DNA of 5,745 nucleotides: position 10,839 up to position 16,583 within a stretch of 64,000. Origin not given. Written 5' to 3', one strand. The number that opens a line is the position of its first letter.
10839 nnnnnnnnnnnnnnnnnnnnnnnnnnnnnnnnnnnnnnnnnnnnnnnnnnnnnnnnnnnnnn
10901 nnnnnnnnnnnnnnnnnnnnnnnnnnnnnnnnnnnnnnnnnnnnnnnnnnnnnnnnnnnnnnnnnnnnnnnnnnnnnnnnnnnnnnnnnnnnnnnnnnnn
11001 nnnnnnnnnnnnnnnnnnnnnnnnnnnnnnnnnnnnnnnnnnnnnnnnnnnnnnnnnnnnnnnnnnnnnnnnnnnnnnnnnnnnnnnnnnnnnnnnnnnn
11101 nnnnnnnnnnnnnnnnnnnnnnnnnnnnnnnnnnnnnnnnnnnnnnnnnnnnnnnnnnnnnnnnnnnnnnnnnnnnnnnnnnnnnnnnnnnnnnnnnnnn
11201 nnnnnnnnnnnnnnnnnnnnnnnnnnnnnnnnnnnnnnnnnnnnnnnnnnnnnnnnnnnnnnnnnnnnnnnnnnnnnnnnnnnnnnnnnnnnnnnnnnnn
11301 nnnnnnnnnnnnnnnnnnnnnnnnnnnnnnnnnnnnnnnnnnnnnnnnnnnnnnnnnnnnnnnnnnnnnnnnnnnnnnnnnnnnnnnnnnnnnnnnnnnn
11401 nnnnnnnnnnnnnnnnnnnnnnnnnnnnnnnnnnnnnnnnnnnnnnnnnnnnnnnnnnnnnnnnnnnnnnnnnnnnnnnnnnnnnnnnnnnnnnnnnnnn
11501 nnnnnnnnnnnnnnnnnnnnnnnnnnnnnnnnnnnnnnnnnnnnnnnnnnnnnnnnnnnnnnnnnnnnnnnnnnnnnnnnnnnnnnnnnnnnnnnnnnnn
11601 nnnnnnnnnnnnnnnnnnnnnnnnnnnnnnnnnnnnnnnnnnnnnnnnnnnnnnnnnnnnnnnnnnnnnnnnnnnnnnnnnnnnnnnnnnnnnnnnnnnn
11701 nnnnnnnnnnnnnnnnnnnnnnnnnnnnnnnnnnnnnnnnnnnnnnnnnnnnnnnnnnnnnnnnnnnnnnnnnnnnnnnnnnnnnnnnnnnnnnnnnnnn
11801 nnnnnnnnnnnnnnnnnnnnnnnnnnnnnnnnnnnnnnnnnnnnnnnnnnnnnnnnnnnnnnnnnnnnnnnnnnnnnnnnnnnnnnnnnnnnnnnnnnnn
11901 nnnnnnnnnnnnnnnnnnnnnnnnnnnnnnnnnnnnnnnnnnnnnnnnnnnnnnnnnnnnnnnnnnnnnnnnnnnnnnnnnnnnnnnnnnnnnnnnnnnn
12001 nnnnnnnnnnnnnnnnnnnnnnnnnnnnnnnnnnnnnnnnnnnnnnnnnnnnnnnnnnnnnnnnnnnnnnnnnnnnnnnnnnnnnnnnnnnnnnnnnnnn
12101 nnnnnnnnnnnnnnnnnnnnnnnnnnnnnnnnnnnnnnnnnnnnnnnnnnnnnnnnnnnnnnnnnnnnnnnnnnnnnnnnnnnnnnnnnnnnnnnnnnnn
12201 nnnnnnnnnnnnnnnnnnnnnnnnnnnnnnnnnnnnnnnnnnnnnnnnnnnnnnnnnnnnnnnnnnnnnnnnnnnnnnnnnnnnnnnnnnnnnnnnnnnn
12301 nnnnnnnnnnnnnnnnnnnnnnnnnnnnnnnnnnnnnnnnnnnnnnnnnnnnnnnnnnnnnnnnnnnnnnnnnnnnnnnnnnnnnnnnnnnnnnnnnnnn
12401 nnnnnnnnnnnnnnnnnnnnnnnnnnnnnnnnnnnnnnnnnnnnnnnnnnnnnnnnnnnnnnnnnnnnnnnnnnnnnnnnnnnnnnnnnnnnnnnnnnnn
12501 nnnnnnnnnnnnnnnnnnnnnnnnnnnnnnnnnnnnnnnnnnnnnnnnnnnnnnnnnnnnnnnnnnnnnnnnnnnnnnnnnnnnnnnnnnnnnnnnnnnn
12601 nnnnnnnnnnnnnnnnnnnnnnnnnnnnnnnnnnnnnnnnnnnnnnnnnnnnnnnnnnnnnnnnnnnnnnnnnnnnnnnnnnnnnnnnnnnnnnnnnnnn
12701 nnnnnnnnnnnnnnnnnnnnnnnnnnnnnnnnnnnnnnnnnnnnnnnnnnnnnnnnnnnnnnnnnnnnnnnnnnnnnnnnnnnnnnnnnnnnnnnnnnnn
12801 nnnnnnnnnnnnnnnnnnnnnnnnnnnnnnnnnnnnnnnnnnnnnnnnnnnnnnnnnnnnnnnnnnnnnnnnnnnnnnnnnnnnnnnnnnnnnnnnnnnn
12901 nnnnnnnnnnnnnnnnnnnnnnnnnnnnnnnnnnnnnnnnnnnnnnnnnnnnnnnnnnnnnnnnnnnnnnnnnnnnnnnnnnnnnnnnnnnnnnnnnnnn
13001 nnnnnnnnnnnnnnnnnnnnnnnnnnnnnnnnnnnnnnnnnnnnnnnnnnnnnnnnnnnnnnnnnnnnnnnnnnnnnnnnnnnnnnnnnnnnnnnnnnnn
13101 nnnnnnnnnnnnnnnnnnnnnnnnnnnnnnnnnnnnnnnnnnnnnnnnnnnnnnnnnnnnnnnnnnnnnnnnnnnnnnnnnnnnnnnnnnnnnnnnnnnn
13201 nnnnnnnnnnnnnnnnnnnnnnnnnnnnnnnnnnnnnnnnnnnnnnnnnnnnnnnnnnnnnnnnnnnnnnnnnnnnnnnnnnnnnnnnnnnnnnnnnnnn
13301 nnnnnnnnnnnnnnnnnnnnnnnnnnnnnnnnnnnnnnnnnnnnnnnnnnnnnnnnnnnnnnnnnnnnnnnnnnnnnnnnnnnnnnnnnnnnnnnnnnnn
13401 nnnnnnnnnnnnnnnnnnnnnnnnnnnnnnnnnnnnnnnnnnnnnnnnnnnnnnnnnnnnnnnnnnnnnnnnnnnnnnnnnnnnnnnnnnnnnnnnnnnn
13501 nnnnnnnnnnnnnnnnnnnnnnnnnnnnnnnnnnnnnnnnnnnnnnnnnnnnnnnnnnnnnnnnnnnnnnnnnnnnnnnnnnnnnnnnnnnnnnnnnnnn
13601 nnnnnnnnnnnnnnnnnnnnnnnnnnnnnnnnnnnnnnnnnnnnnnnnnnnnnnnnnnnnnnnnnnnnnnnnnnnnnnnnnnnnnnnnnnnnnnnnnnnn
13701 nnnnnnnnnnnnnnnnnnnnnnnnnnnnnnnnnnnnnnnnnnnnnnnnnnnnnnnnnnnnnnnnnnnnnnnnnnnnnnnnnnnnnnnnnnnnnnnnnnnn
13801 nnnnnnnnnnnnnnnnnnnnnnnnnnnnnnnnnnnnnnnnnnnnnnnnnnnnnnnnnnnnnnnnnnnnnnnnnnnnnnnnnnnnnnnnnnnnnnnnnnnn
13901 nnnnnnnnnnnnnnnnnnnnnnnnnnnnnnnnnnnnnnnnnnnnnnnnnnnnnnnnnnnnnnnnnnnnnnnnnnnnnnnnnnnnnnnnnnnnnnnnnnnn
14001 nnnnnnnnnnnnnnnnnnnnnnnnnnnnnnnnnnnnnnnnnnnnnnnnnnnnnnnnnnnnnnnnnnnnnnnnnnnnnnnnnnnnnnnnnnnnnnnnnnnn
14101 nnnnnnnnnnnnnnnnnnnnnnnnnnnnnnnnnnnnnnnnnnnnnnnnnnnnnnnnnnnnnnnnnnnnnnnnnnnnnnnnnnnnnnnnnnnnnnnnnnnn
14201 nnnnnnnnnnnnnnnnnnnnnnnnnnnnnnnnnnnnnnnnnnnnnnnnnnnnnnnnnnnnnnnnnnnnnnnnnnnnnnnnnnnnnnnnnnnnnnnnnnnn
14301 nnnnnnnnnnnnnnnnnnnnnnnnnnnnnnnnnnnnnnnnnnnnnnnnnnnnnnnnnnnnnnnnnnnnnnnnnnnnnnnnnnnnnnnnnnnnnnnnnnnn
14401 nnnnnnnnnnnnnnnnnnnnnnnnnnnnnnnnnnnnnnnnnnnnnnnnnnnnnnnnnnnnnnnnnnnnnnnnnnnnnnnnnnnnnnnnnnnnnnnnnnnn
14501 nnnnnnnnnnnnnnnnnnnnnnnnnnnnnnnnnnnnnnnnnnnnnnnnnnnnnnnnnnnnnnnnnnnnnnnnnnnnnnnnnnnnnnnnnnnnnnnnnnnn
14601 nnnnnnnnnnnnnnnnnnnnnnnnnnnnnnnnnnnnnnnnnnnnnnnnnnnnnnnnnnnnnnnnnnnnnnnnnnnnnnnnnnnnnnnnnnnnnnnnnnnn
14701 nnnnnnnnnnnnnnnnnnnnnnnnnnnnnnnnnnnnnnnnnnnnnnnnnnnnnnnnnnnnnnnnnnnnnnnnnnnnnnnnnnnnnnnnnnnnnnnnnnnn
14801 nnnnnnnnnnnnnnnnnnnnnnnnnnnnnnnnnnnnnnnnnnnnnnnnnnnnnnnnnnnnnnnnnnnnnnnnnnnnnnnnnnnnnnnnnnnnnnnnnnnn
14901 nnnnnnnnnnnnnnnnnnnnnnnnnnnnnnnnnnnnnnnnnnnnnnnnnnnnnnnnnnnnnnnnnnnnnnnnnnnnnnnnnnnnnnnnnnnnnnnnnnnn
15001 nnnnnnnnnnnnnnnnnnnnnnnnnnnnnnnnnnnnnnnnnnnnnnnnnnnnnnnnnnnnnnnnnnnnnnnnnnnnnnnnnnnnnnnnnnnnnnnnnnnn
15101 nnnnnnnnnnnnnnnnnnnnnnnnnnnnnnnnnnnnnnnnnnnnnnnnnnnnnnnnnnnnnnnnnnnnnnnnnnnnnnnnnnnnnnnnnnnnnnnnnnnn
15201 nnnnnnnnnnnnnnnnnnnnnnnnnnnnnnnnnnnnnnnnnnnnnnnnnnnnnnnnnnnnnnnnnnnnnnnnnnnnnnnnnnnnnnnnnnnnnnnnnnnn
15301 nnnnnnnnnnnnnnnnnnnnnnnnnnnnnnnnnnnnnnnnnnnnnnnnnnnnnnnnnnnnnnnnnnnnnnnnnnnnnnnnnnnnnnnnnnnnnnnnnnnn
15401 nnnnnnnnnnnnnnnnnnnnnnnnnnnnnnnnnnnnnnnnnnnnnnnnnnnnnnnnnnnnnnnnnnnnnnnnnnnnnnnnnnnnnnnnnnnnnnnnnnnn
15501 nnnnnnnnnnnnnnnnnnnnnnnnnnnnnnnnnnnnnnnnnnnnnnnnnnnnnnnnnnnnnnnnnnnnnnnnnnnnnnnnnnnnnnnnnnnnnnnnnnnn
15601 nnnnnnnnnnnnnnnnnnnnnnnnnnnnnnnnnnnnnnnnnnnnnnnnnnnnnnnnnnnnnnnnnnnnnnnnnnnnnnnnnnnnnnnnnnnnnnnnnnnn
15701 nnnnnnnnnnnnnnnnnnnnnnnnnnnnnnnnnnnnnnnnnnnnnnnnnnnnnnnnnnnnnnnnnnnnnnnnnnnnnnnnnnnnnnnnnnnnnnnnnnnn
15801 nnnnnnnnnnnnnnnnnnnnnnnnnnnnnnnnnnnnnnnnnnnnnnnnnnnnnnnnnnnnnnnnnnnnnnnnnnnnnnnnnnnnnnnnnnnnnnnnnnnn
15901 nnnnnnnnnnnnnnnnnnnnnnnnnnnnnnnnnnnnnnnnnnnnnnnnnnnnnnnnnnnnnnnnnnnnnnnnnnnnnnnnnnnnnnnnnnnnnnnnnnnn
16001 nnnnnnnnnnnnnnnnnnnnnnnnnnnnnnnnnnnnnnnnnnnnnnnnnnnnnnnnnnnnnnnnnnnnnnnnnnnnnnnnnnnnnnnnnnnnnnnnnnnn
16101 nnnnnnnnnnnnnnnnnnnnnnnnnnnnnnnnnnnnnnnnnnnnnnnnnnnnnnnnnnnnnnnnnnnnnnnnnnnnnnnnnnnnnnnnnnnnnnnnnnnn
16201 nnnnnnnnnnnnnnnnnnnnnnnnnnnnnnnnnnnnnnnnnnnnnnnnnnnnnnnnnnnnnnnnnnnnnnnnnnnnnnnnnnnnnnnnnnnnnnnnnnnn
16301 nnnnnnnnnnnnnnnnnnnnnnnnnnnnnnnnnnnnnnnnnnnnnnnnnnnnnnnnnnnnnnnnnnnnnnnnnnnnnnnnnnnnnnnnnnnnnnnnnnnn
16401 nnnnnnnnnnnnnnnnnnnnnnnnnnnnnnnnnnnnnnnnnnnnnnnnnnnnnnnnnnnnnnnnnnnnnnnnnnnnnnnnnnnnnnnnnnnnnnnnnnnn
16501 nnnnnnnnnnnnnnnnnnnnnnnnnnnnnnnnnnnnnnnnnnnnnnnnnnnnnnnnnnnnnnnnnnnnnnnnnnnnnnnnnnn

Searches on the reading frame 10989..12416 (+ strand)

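Call 56: search_protein_families(library=pfam, proteins=[window:10989-12416:+], max_evalue=0.00001)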
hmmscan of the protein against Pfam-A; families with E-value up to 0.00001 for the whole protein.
window:10989-12416:+ (475 aa): 2 families
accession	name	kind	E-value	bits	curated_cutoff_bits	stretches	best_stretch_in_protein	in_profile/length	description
PF03007.21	WS_DGAT_cat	-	4.5e-71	240.1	23.6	1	7-276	1-263/263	Wax ester synthase/diacylglycerol acyltransferase catalytic domain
PF06974.18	WS_DGAT_C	-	5.1e-36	124.3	20.7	1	318-462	2-145/145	WS/DGAT C-terminal domain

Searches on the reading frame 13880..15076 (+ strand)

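Call 56: search_protein_families(library=pfam, proteins=[window:13880-15076:+], max_evalue=0.00001)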
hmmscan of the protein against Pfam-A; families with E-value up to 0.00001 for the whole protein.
window:13880-15076:+ (398 aa): 2 families
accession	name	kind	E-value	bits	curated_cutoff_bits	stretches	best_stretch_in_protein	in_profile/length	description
PF00753.33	Lactamase_B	-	1.8e-27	97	22.7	1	47-295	2-182/196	Metallo-beta-lactamase superfamily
PF19583.5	ODP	-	2.3e-06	28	27.2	0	51-125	3-75/194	ODP family beta lactamase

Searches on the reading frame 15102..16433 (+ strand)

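Call 56: search_protein_families(library=pfam, proteins=[window:15102-16433:+], max_evalue=0.00001)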
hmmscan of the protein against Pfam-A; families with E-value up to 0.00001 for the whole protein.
window:15102-16433:+ (443 aa): 3 families
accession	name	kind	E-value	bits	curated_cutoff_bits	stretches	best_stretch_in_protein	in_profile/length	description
PF01546.33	Peptidase_M20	-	2.5e-29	103.1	24.6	1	77-435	1-205/206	Peptidase family M20/M25/M40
PF07687.19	M20_dimer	-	1.3e-20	73.8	21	1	192-335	1-105/107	Peptidase dimerisation domain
PF04389.22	Peptidase_M28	-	1.2e-06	28.9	21.3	0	63-167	3-87/193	Peptidase family M28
